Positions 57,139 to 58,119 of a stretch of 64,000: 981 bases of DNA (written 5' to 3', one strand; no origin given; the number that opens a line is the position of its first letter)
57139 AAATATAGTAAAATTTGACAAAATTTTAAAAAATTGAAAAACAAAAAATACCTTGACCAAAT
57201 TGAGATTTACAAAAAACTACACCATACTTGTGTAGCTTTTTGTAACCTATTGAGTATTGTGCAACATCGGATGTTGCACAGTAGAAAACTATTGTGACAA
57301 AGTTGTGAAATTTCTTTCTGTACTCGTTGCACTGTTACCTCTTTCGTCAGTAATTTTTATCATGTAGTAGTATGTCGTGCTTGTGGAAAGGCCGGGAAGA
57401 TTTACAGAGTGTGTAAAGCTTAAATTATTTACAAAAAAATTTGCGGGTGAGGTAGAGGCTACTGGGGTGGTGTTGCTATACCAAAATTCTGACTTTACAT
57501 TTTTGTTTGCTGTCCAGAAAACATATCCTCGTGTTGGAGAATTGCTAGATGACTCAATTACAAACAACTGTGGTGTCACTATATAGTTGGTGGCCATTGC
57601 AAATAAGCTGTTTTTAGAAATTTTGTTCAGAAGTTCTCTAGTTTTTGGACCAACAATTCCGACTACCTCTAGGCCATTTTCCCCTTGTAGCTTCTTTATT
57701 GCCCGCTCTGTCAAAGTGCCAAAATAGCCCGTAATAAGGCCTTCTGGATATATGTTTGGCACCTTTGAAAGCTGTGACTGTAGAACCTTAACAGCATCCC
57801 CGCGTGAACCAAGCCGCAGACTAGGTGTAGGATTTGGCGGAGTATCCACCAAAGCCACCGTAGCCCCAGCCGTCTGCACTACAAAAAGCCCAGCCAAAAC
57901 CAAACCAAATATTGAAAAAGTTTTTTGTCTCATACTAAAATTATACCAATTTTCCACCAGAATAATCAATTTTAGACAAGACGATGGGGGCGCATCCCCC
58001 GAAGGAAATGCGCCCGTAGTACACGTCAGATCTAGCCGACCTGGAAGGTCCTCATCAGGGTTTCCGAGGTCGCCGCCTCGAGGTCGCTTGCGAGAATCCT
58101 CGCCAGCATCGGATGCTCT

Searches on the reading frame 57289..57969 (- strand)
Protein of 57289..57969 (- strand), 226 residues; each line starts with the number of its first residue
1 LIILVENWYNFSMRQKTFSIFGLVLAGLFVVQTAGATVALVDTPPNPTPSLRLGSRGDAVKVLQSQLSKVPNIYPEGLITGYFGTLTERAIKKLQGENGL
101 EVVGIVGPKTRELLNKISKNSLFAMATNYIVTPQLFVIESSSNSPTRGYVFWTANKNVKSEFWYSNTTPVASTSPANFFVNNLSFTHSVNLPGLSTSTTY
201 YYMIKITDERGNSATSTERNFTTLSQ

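Call 24: search_protein_families(library=pfam, proteins=[window:57289-57969:-], max_evalue=0.001)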
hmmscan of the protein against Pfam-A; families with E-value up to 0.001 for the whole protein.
window:57289-57969:- (226 aa): 2 families
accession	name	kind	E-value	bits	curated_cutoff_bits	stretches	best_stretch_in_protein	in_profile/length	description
PF01471.23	PG_binding_1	-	5.7e-13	49.3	23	1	56-114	1-57/57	Putative peptidoglycan binding domain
PF16656.11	Pur_ac_phosph_N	-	4.8e-05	24.3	30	1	144-223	11-93/93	Purple acid Phosphatase, N-terminal domain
